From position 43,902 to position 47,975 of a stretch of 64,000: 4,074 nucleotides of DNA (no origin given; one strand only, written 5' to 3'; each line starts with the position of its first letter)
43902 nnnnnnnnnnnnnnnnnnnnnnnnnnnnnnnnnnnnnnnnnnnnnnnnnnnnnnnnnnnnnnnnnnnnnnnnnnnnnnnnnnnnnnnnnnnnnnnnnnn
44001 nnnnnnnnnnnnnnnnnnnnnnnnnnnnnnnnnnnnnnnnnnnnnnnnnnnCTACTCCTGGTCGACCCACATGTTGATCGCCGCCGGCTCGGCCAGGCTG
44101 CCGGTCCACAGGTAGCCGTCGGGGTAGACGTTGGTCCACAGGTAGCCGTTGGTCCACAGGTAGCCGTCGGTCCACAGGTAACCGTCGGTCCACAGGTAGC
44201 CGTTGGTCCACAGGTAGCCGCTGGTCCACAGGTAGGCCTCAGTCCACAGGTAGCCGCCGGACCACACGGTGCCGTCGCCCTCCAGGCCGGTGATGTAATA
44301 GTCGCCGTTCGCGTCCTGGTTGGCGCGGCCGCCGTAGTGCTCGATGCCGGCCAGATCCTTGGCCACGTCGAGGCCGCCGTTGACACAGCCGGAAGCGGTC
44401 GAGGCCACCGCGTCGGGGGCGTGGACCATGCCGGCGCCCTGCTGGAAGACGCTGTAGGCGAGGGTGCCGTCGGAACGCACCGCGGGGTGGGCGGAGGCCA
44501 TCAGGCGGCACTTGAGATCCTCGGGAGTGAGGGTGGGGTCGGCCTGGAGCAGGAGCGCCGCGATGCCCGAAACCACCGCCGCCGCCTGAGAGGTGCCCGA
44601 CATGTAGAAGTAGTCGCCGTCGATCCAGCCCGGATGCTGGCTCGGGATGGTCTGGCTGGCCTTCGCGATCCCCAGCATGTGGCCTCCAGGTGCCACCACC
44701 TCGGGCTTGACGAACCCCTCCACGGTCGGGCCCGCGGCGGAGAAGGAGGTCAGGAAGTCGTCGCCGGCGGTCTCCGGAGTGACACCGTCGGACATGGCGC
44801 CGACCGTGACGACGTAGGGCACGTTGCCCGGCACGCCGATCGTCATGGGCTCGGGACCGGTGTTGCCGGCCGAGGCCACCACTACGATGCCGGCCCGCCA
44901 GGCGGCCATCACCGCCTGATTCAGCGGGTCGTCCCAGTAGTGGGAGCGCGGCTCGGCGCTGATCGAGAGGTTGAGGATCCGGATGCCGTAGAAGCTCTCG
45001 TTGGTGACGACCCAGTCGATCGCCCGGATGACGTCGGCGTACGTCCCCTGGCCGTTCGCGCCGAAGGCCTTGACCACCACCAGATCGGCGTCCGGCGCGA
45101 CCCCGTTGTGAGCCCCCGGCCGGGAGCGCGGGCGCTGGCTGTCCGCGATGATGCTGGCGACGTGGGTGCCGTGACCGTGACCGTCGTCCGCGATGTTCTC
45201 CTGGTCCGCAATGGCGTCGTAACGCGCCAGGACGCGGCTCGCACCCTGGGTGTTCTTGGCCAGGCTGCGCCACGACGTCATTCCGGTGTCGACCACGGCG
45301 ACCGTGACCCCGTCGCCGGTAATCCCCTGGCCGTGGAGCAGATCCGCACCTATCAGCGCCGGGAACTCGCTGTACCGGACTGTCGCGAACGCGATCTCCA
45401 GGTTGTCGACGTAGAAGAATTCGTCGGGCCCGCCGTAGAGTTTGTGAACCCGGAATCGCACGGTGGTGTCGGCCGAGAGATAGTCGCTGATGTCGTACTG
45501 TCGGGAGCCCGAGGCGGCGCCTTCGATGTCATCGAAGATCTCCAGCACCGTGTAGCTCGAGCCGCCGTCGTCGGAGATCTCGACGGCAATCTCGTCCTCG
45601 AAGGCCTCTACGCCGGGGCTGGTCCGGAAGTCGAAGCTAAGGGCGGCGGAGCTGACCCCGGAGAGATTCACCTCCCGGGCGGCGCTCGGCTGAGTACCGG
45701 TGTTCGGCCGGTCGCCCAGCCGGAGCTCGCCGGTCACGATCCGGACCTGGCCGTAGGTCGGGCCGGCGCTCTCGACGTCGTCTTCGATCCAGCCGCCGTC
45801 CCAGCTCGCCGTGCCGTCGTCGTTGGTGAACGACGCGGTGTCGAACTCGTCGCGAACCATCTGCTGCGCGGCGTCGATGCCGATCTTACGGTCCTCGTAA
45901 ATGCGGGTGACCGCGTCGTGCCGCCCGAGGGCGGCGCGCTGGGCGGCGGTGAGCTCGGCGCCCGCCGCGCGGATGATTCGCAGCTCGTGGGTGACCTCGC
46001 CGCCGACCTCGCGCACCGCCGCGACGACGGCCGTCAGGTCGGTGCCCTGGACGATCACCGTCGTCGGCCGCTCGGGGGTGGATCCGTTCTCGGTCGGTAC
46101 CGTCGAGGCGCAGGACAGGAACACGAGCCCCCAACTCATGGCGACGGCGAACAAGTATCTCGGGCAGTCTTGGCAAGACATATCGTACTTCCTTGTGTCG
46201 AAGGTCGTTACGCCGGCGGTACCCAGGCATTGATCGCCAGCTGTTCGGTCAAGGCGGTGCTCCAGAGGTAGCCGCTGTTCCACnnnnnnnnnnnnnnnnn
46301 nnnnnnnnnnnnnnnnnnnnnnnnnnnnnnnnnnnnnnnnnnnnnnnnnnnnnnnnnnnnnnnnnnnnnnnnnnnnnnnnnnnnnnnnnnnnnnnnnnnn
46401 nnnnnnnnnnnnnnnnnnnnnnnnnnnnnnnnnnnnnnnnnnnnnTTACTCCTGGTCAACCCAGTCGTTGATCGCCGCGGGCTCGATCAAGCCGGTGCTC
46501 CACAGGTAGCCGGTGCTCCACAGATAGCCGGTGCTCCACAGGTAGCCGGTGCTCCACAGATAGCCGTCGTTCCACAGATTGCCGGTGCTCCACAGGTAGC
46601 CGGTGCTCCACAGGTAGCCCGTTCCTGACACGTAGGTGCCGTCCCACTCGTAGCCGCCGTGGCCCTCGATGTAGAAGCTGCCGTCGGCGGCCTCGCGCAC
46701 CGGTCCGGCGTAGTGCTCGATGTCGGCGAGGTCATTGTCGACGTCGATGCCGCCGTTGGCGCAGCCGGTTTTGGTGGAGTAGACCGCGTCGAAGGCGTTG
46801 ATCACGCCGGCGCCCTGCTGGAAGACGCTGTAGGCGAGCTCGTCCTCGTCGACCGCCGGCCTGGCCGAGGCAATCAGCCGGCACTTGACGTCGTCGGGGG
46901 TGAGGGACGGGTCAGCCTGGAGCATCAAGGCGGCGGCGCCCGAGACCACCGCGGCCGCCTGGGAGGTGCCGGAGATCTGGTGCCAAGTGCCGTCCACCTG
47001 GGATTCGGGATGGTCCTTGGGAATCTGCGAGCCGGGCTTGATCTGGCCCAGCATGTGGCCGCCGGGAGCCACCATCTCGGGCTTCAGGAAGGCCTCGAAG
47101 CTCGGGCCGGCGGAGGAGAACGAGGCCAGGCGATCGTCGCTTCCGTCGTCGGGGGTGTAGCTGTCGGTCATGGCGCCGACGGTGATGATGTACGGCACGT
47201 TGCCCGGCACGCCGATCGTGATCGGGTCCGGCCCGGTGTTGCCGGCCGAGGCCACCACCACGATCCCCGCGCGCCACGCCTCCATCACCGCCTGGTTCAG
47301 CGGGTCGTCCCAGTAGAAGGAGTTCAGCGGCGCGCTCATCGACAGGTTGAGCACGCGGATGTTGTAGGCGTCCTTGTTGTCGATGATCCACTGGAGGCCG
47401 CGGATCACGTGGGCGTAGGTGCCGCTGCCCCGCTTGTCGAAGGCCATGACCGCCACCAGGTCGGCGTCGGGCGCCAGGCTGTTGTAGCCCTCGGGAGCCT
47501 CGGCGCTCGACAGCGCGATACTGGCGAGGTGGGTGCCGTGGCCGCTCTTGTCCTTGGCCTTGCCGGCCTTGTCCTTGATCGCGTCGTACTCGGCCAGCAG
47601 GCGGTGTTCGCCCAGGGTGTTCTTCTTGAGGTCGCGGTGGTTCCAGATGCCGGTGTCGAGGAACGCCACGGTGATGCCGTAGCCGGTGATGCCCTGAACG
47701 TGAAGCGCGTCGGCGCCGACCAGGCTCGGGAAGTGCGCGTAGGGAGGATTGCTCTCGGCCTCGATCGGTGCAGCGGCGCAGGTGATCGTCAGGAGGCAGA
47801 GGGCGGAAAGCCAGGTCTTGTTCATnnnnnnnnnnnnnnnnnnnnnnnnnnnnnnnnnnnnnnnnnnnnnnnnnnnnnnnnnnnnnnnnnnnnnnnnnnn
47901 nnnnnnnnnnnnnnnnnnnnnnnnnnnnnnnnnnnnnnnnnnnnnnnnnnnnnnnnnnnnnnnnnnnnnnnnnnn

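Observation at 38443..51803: Unassigned C-terminal module on all seven subtilases: 4-9 tandem hexapeptides G-Y-L-W-[ST]-[TDG] plus an invariant acidic tail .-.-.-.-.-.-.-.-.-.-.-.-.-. at the C-terminus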

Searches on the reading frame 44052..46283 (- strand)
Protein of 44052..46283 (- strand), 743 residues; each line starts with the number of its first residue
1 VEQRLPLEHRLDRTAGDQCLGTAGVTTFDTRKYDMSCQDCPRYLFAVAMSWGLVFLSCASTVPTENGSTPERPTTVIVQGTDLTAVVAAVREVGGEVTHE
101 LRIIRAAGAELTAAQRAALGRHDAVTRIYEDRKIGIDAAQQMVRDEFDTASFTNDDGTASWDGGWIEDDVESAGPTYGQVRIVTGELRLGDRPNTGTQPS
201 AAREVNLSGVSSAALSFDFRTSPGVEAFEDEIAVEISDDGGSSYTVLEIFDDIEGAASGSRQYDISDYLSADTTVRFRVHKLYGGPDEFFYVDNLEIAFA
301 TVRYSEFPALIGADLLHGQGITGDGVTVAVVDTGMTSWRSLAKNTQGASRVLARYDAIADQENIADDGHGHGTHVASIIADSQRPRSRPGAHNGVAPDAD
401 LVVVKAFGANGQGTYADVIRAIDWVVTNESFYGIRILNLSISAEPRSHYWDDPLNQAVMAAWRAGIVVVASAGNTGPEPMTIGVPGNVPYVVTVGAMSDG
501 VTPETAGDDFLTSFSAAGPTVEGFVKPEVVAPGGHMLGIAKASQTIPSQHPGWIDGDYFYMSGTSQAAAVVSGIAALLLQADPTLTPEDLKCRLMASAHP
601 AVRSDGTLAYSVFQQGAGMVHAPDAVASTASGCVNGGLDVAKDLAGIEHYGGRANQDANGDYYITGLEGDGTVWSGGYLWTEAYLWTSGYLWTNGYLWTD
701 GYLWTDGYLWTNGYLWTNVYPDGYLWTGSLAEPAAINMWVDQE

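Call 3: search_protein_families(library=pfam, proteins=[window:44052-46283:-], max_evalue=0.1)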
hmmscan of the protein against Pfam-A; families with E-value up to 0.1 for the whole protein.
window:44052-46283:- (743 aa): 1 family
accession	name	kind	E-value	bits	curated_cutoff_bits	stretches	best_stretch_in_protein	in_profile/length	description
PF00082.27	Peptidase_S8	-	8.4e-53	180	21.8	1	323-618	1-288/288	Subtilase family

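Call 4: search_protein_families(library=ncbifam, proteins=[window:44052-46283:-], max_evalue=0.1)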
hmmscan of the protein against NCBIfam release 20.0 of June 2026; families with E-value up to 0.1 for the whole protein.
window:44052-46283:- (743 aa): 8 families
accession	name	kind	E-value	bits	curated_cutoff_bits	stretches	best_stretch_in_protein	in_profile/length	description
TIGR03921.1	T7SS_mycosin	equivalog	1.3e-39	136.3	278.75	1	322-629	11-288/353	type VII secretion-associated serine protease mycosin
NF049966.1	QH_SP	equivalog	3.7e-16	59.2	165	1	328-477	2-127/219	subtilisin-like serine protease QhpE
TIGR03895.1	protease_PatA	subfamily_domain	3e-15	56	421.05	1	371-602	1-204/606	PatA/PatG family cyanobactin maturation protease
NF040553.1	SGO_0316_fam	subfamily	5.5e-14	50.8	1400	2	511-625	653-762/1486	SGO_0316/SGO_0317 family LPXTG-anchored serine peptidase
NF040809.1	germ_prot_CspBA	exception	5.7e-11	40.8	1250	2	357-476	709-825/1099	bifunctional germination protease/germinant receptor pseudoprotease CspBA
NF042956.1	IteS_antiphage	equivalog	1.4e-08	33.5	900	1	327-581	258-511/747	S8 family anti-phage peptidase IteS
NF040808.2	CspC_non_triad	exception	5e-08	31.8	675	1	360-476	158-278/556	bile acid germinant receptor pseudoprotease CspC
NF033595.1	denti_PrtP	equivalog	5.4e-06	25.3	300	1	438-599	343-479/606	dentilisin complex serine proteinase subunit PrtP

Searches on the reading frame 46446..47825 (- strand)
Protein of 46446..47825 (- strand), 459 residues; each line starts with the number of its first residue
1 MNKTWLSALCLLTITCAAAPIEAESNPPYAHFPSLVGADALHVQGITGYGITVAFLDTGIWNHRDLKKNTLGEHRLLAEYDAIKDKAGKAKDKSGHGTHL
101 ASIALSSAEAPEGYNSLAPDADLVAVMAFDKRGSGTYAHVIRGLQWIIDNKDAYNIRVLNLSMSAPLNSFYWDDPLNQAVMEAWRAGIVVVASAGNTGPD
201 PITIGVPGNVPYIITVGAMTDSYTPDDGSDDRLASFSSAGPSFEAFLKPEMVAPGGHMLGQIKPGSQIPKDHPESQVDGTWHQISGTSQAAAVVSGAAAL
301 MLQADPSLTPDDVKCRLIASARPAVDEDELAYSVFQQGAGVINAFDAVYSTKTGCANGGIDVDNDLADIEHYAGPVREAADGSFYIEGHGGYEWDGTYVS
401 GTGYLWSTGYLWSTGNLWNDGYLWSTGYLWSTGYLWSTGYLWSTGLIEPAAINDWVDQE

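Call 3: search_protein_families(library=pfam, proteins=[window:46446-47825:-], max_evalue=0.1)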
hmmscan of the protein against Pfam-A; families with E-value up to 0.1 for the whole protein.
window:46446-47825:- (459 aa): 1 family
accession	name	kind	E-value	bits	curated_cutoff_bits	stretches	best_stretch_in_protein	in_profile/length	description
PF00082.27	Peptidase_S8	-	1e-49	169.8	21.8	1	49-326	2-274/288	Subtilase family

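Call 4: search_protein_families(library=ncbifam, proteins=[window:46446-47825:-], max_evalue=0.1)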
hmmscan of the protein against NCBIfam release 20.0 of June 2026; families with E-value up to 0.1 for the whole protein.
window:46446-47825:- (459 aa): 8 families
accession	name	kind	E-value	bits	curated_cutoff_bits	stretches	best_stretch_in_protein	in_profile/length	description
TIGR03921.1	T7SS_mycosin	equivalog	3.4e-39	135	278.75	1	44-351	9-288/353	type VII secretion-associated serine protease mycosin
NF049966.1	QH_SP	equivalog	3.6e-14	52.7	165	1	53-198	2-126/219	subtilisin-like serine protease QhpE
TIGR03895.1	protease_PatA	subfamily_domain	2.8e-13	49.5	421.05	1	96-333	1-212/606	PatA/PatG family cyanobactin maturation protease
NF040553.1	SGO_0316_fam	subfamily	2.1e-11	42.3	1400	2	231-349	651-764/1486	SGO_0316/SGO_0317 family LPXTG-anchored serine peptidase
NF040809.1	germ_prot_CspBA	exception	1.1e-10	39.9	1250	2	211-303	975-1046/1099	bifunctional germination protease/germinant receptor pseudoprotease CspBA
NF042956.1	IteS_antiphage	equivalog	5.3e-07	28.3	900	1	93-322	290-534/747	S8 family anti-phage peptidase IteS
NF033595.1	denti_PrtP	equivalog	6.8e-06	25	300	1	160-354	343-508/606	dentilisin complex serine proteinase subunit PrtP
NF040808.2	CspC_non_triad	exception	2.4e-05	23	675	1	81-199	153-279/556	bile acid germinant receptor pseudoprotease CspC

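Call 15: find_encoding_contigs(protein=window:46446-47825:-, flank=10000, max_places=4)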
Protein window:46446-47825:- (459 aa): no gene with exactly this product is on record in the collection.

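Call 21: predict_structure(alignment_id=A1)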
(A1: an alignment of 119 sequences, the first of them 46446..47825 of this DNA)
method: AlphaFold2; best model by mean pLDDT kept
length: 459 residues; sequences in the alignment: 119
mean_pLDDT: 84.8   pTM: 0.88
mean pLDDT of the five models: 84.8, 82.2, 81.9, 81.7, 81.6
residues with pLDDT >= 90: 301; 70-90: 65; 50-70: 48; < 50: 45
segments of 3 or more residues with pLDDT < 50: 1-4, 6-11, 400-420, 433-442
pLDDT, mean of each block of 10 residues (from residue 1): 45 54 56 94 98 98 97 98 96 97 96 95 98 97 98 99 93 97 98 89 94 93 56 77 93 91 96 93 92 98 98 97 86 89 97 92 96 92 88 73 36 39 60 44 66 71
secondary structure, 60 per line:
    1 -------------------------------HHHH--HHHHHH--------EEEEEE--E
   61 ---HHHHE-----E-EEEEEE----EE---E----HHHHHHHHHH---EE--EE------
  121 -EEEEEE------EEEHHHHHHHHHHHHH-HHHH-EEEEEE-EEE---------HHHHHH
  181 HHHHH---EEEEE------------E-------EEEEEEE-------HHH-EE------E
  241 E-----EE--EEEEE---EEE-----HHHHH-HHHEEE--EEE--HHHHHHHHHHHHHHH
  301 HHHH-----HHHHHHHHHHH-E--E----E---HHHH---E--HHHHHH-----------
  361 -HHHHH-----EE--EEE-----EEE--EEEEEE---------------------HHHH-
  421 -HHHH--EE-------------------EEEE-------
elements in order: H32-35 H38-43 E52-57 H64-67 E76-81 H96-105 E122-127 E134-136 H137-149 H151-154 E156-161 E163-165 H175-185 E189-193 E214-220 E251-255 E259-261 H267-271 E276-278 E281-283 H286-304 H310-320 H334-337 H344-349 H362-366 E376-378 E384-386 E389-394 H416-419 H422-425 E449-452
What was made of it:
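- Closest known: N-terminal extension of Bacillus intracellular subtilisins. Different: Docking of the tail in the cleft is only inferred here, from a DSSP string (call 21).
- The repeats have no confident fold, while the tail reaches pLDDT 66-71 and forms a strand (call 21). These are S134-T136, roughly BPN' 101-103, and M163-A165, roughly BPN' 126-128 (call 21).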

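Call 23: search_solved_structures(query=window:46446-47825:-, max_evalue=1e-10, show_alignments=2)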
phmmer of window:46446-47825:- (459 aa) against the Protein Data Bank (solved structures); distinct sequences matched with E-value up to 1e-10: 124 (the best 60 are shown).
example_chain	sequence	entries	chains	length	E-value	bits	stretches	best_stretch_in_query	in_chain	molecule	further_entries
9ues_B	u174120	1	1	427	4.3e-49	171.1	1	44-350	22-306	Subtilisin-like serine protease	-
3afg_A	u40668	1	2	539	7.9e-49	170.3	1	44-350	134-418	Subtilisin-like serine protease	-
8jmw_A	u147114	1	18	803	2.7e-27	99.2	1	34-219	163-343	S8 family serine peptidase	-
1sbn_E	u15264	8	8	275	1.2e-24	90.5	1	34-317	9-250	SUBTILISIN NOVO BPN' | SUBTILISIN BPN'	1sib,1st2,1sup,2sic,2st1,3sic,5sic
2sni_E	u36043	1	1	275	1.3e-24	90.5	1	34-317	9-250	SUBTILISIN NOVO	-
1lw6_E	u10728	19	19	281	1.5e-24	90.2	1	34-318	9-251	SUBTILISIN BPN' | Subtilisin BPN' precursor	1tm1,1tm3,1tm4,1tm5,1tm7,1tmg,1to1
1sub_A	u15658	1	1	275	2.8e-24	89.3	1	34-317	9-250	SUBTILISIN BPN' CRB-S3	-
8h7o_A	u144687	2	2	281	3e-24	89.2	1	34-318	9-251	Subtilisin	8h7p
1s02_A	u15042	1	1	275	3.6e-24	89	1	34-317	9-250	SUBTILISIN BPN'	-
1ubn_A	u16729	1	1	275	3.8e-24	88.9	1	34-317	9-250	PROTEIN (SELENOSUBTILISIN BPN)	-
6pak_A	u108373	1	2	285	4.5e-24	88.6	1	34-322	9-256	Subtilisin E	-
1sbi_A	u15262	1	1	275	4.7e-24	88.6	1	34-318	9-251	SUBTILISIN 8397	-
1mee_A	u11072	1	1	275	4.7e-24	88.6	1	34-322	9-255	MESENTERICOPEPTIDASE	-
1v5i_A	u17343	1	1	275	4.7e-24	88.6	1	34-317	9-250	Subtilisin BPN'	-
3vyv_A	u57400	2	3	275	5.1e-24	88.4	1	34-321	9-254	Subtilisin NAT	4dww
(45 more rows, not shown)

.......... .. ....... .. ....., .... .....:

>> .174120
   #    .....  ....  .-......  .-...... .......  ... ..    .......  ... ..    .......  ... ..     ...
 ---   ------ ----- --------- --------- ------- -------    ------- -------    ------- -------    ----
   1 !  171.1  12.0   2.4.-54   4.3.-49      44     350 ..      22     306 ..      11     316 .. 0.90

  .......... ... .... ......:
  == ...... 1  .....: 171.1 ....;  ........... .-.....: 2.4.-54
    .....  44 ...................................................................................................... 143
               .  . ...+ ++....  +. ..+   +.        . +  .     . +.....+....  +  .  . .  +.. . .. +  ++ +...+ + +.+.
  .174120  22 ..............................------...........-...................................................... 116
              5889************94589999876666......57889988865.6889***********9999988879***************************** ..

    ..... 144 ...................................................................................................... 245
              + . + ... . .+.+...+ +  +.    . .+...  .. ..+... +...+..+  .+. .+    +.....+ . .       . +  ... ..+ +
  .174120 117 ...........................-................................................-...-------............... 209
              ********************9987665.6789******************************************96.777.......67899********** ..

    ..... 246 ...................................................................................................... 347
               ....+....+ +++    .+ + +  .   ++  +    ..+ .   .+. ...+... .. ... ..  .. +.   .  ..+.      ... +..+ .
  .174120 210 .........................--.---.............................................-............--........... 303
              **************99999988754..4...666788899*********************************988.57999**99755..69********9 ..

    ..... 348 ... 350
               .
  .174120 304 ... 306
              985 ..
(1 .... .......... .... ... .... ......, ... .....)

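Call 25: fold_search(model_id=the predicted structure, library=pdb)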
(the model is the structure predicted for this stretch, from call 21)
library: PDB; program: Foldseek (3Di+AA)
matches with E <= 10: 864; with E <= 0.001: 329
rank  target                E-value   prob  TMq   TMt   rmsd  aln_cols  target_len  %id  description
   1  9ues_B                6.7e-27  1.00  0.61  0.68   2.5       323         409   37  Crystal structure of an inactive TKSP mutant in complex with the TKS propeptide (released 2026-02-18)
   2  3afg_A                4.2e-25  1.00  0.57  0.52   2.6       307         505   38  Crystal structure of ProN-Tk-SP from Thermococcus kodakaraensis (released 2010-08-04)
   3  6pak_A                2.6e-24  1.00  0.56  0.90   2.6       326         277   31  Insight into subtilisin E-S7 cleavage pattern based on crystal structure and hydrolysates peptide analysis (released 2019-10-23)
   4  8jmw_A                3.1e-24  1.00  0.57  0.51   3.2       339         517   29  Fibril form of serine peptidase Vpr (released 2023-12-06)
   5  3afg_B                3.5e-24  1.00  0.55  0.50   3.1       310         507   37  Crystal structure of ProN-Tk-SP from Thermococcus kodakaraensis (released 2010-08-04)
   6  6o44_A                5.1e-24  1.00  0.55  0.89   3.0       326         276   31  Insight into subtilisin E-S7 cleavage pattern based on crystal structure and hydrolysates peptide analysis (released 2019-04-10)
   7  1ubn                  6.4e-24  1.00  0.55  0.91   2.5       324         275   31  SELENOSUBTILISIN BPN (released 1999-06-08)
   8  1v5i_A                6.4e-24  1.00  0.54  0.89   2.6       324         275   31  Crystal structure of serine protease inhibitor POIA1 in complex with subtilisin BPN' (released 2005-03-08)
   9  1sud                  1.3e-23  1.00  0.54  0.89   2.7       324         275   32  CALCIUM-INDEPENDENT SUBTILISIN BY DESIGN (released 1994-01-31)
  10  1mee_A                1.3e-23  1.00  0.55  0.89   2.6       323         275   32  THE COMPLEX BETWEEN THE SUBTILISIN FROM A MESOPHILIC BACTERIUM AND THE LEECH INHIBITOR EGLIN-C (released 1992-10-15)
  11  7am6_A                1.4e-23  1.00  0.54  0.91   2.5       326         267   29  Crystal structure of Peptiligase mutant - L217H/M222P/A225N/F189W (released 2021-02-17)
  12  1y4d_E                1.8e-23  1.00  0.55  0.90   2.5       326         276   32  Crystal structure of the complex of subtilisin BPN' with chymotrypsin inhibitor 2 M59R/E60S mutant (released 2005-05-17)
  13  1s01                  2.6e-23  1.00  0.55  0.90   2.6       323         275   32  LARGE INCREASES IN GENERAL STABILITY FOR SUBTILISIN BPN(PRIME) THROUGH INCREMENTAL CHANGES IN THE FREE ENERGY OF UNFOLDI (released 1990-10-15)
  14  1st2                  2.6e-23  1.00  0.55  0.90   2.7       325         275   31  THE THREE-DIMENSIONAL STRUCTURE OF BACILLUS AMYLOLIQUEFACIENS SUBTILISIN AT 1.8 ANGSTROMS AND AN ANALYSIS OF THE STRUCTU (released 1991-07-15)
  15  1ak9                  2.8e-23  1.00  0.54  0.89   2.7       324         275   31  SUBTILISIN MUTANT 8321 (released 1997-11-12)
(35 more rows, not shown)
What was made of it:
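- Closest known: C-terminal extensions or pro-sequences of secreted subtilases. Same: The closest solved relative of the catalytic domain is Tk-SP (3afg/9ues, E about 1e-49; calls 23, 25).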
